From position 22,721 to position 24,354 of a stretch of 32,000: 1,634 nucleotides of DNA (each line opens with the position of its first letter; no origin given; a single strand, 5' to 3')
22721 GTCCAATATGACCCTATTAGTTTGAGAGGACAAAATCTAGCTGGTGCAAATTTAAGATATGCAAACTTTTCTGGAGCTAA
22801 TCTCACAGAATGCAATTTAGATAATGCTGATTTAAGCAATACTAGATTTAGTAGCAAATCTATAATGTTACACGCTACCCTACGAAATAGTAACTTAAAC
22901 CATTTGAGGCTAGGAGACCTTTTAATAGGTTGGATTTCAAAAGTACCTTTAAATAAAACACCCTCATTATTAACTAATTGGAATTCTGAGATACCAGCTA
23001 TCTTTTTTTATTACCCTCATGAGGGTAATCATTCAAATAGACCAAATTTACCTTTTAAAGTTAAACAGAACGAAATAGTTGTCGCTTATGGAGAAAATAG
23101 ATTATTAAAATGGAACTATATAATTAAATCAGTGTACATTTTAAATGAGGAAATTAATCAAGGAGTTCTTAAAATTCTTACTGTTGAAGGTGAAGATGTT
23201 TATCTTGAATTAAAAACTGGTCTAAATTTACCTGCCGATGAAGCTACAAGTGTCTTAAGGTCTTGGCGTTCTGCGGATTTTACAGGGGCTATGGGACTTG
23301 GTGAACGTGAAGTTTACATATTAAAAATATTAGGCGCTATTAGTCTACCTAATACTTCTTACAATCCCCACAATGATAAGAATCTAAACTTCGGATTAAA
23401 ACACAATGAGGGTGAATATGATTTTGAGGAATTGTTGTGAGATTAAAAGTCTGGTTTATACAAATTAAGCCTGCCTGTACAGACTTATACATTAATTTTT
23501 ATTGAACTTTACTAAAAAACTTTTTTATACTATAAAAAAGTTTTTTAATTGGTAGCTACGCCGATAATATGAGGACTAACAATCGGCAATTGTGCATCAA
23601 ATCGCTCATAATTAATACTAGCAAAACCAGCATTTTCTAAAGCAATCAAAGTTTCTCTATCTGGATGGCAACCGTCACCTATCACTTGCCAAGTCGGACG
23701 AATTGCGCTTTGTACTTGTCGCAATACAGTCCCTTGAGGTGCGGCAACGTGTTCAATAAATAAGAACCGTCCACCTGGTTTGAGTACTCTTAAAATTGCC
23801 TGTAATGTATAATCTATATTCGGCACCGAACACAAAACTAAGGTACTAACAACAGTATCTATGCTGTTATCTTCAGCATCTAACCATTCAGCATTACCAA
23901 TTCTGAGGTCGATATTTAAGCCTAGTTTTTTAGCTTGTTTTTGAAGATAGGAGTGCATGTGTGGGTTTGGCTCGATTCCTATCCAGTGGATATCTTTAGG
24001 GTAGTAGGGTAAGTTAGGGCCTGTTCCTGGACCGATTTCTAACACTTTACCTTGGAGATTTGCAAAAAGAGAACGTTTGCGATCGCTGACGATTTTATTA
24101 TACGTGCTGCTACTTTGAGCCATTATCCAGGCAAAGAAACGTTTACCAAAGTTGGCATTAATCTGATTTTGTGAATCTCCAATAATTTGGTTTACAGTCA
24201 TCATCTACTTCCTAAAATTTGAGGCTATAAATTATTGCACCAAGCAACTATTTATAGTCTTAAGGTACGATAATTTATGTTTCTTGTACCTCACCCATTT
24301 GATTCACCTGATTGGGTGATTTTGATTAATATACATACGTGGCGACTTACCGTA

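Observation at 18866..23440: Doubly inactivated defence-type STAND gene: helical N-domain, Mrr-like nuclease, NACHT, pentapeptide repeats, with an IS landing in the P-loop codons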

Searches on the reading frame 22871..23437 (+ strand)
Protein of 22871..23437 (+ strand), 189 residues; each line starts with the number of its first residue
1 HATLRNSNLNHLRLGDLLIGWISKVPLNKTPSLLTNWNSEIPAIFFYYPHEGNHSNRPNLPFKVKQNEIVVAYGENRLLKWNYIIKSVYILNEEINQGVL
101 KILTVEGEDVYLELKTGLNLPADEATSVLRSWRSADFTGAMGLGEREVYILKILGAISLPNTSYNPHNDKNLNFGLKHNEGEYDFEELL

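Call 60: search_protein_families(library=pfam, proteins=[window:22871-23437:+], max_evalue=0.01)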
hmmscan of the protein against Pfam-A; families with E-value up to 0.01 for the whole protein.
window:22871-23437:+ (189 aa): 0 families

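Call 77: search_protein_representatives(alignment_id=A6)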
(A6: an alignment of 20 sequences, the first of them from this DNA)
Query: 20 sequences, 172 profile positions. Proteins with E-value up to 0.001 (for the whole library): 25; up to 1e-10: 18; up to 1e-30: 5. The best 25 are listed.
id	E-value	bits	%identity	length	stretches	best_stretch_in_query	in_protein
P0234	3.0e-60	219.0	-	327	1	3-168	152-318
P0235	1.0e-52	194.4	-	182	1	4-162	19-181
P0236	2.9e-52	193.0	-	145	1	24-162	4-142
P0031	4.8e-51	189.0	-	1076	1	4-171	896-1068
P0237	2.2e-44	167.3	-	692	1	3-158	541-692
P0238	1.2e-30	122.6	-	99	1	77-168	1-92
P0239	3.9e-30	120.9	-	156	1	22-158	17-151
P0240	7.9e-27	110.2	-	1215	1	22-156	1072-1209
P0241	1.7e-25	105.8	-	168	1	19-156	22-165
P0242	2.7e-24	101.9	-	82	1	92-165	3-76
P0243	4.5e-24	101.2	-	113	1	99-171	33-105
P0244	9.0e-24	100.2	-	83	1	96-169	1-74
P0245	4.0e-17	78.6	-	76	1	88-159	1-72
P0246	7.4e-17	77.7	-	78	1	69-137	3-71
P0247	1.3e-15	73.6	-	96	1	87-163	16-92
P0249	4.0e-13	65.5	-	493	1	44-141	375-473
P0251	8.8e-10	54.7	-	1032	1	29-141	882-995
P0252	5.2e-09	52.2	-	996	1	24-142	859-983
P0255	2.4e-05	40.2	-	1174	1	48-150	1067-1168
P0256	7.9e-05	38.5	-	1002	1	27-144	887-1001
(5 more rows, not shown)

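Call 78: search_protein_families(library=pfam, proteins=[P0240, P0255, P0251, P0252, P0256, P0249, P0234, P0237], max_evalue=0.0001)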
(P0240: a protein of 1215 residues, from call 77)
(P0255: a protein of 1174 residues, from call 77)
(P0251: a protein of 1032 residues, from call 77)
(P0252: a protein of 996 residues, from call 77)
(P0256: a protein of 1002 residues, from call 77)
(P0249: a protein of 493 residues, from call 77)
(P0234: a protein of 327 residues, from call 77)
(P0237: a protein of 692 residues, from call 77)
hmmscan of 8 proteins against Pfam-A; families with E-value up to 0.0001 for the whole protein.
P0240 (1215 aa): 4 families
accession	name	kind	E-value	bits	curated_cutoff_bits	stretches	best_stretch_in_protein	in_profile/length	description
PF22736.1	NNH5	-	2e-44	151.2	27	1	6-136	4-134/134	NACHT N-terminal Helical domain 5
PF22722.2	NA-iREase1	-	2e-33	115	27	1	377-481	1-106/106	NACHT-associated inactive Restriction Endonuclease 1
PF00805.28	Pentapeptide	-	8.9e-09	35.2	20.2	0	1029-1058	2-31/40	Pentapeptide repeats (8 copies)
PF05729.18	NACHT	-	4.8e-08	33.5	26.7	1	552-728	3-162/167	NACHT domain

P0255 (1174 aa): 5 families
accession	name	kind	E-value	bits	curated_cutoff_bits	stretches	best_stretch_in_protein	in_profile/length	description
PF22736.1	NNH5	-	9.9e-43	145.8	27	1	3-135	2-134/134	NACHT N-terminal Helical domain 5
PF22722.2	NA-iREase1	-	8.6e-32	109.7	27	1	359-458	5-106/106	NACHT-associated inactive Restriction Endonuclease 1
PF00805.28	Pentapeptide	-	3.2e-15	55.8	20.2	2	983-1021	2-40/40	Pentapeptide repeats (8 copies)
PF13599.13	Pentapeptide_4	-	3.3e-07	30.7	38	1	984-1034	28-78/78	Pentapeptide repeat region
PF05729.18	NACHT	-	9.9e-06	25.9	26.7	1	529-707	3-164/167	NACHT domain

P0251 (1032 aa): 3 families
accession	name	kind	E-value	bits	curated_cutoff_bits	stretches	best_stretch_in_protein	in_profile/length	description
PF22722.2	NA-iREase1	-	8.8e-22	77.6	27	1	183-285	1-106/106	NACHT-associated inactive Restriction Endonuclease 1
PF05729.18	NACHT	-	2.2e-06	28.1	26.7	1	355-531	3-162/167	NACHT domain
PF13576.12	Pentapeptide_3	-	2.5e-05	24.8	27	1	819-861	3-48/48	Pentapeptide repeats (9 copies)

P0252 (996 aa): 3 families
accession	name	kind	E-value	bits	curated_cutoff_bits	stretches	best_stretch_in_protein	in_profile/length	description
PF22722.2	NA-iREase1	-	1.3e-19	70.6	27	1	165-269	1-106/106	NACHT-associated inactive Restriction Endonuclease 1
PF05729.18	NACHT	-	5.5e-07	30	26.7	1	340-517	3-163/167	NACHT domain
PF22736.1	NNH5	-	1.7e-06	28.5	27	1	44-127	41-123/134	NACHT N-terminal Helical domain 5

P0256 (1002 aa): 5 families
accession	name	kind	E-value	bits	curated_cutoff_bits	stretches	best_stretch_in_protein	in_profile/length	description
PF22722.2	NA-iREase1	-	4.9e-28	97.7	27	1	185-287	1-106/106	NACHT-associated inactive Restriction Endonuclease 1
PF22736.1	NNH5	-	1e-18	68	27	1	22-152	4-134/134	NACHT N-terminal Helical domain 5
PF00805.28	Pentapeptide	-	3.3e-09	36.6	20.2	1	809-836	13-40/40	Pentapeptide repeats (8 copies)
PF05729.18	NACHT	-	5.8e-06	26.7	26.7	1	357-533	3-162/167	NACHT domain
PF13599.13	Pentapeptide_4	-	7.2e-05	23.2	38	0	810-862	9-61/78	Pentapeptide repeat region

P0249 (493 aa): 1 family
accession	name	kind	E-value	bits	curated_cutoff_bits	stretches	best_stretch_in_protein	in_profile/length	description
PF00805.28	Pentapeptide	-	7.1e-09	35.5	20.2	1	309-343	5-39/40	Pentapeptide repeats (8 copies)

P0234 (327 aa): 1 family
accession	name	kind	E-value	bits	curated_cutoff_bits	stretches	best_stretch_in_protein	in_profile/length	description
PF00805.28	Pentapeptide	-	8.5e-09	35.3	20.2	1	99-130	7-38/40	Pentapeptide repeats (8 copies)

P0237 (692 aa): 3 families
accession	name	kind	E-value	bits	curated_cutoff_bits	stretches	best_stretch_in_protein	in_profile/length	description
PF00805.28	Pentapeptide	-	1.2e-09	37.9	20.2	1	488-521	7-40/40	Pentapeptide repeats (8 copies)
PF05729.18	NACHT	-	1.5e-06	28.6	26.7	1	16-190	3-160/167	NACHT domain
PF13599.13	Pentapeptide_4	-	2e-05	25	38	1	483-541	7-64/78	Pentapeptide repeat region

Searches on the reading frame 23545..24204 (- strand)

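Call 22: search_protein_families(library=ncbifam, proteins=[window:23545-24204:-], max_evalue=0.001)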
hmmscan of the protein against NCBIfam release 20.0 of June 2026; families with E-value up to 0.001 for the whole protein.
window:23545-24204:- (219 aa): 22 families
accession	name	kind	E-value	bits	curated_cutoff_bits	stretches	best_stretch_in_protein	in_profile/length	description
NF045882.1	PLipidMtase_Leg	equivalog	3.9e-19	69.3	390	1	21-164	18-157/207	phospholipid N-methyltransferase PmtA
NF041536.1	ArsM_DUF2284_UU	exception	9.2e-15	53.9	575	1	74-198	104-226/459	arsenite methyltransferase/DUF2284 domain selenoprotein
NF043040.1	corrin_prot_MT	hypoth_equivalog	4.5e-14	52.4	180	1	48-198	39-200/216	corrinoid protein-associated methyltransferase CpaM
NF041537.1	ArsM_AhpD_UU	exception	1.2e-12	47.3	510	1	75-197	105-225/345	arsenite methyltransferase/AhpD domain selenoprotein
NF008823.0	PRK11873.1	subfamily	7.4e-12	45.3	263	1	73-200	104-229/272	arsenite methyltransferase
NF052510.1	methyltran_MpqE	exception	2.2e-11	43.6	335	1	73-164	73-165/234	methyl-plastoquinone biosynthesis methyltransferase MpqE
NF047649.1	MTase_UXPK_star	exception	1.3e-10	40.7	460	1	75-202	106-231/283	methyltransferase/UXPK-star double selenoprotein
NF045667.1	MTase_DVU1556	equivalog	8.8e-10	38.4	155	1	51-198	23-164/213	DVU_1556 family methyltransferase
NF001242.0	PRK00216.1-3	equivalog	9.2e-10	38.3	351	1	80-153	104-179/258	bifunctional demethylmenaquinone methyltransferase/2-methoxy-6-polyprenyl-1,4-benzoquinol methylase UbiE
TIGR01934.1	MenG_MenH_UbiE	subfamily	1.3e-09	37.7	158.35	1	50-165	39-156/223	ubiquinone/menaquinone biosynthesis methyltransferase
NF001240.0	PRK00216.1-1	equivalog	7.4e-09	35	378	1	95-153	112-172/251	bifunctional demethylmenaquinone methyltransferase/2-methoxy-6-polyprenyl-1,4-benzoquinol methylase UbiE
NF045825.1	FAmtase_mtf2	equivalog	3.9e-08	32.8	400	1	48-151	55-160/248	fatty-acid O-methyltransferase Mtf2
NF001244.0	PRK00216.1-5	equivalog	4e-08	32.8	216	1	48-166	46-169/236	bifunctional demethylmenaquinone methyltransferase/2-methoxy-6-polyprenyl-1,4-benzoquinol methylase UbiE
NF040539.1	AST_met_ArsM_2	exception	1.1e-07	32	240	1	49-203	55-214/262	putative arsinothricin biosynthesis methyltransferase ArsM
TIGR02072.1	BioC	equivalog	1.2e-07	31.8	184.95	1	51-149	35-132/244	malonyl-ACP O-methyltransferase BioC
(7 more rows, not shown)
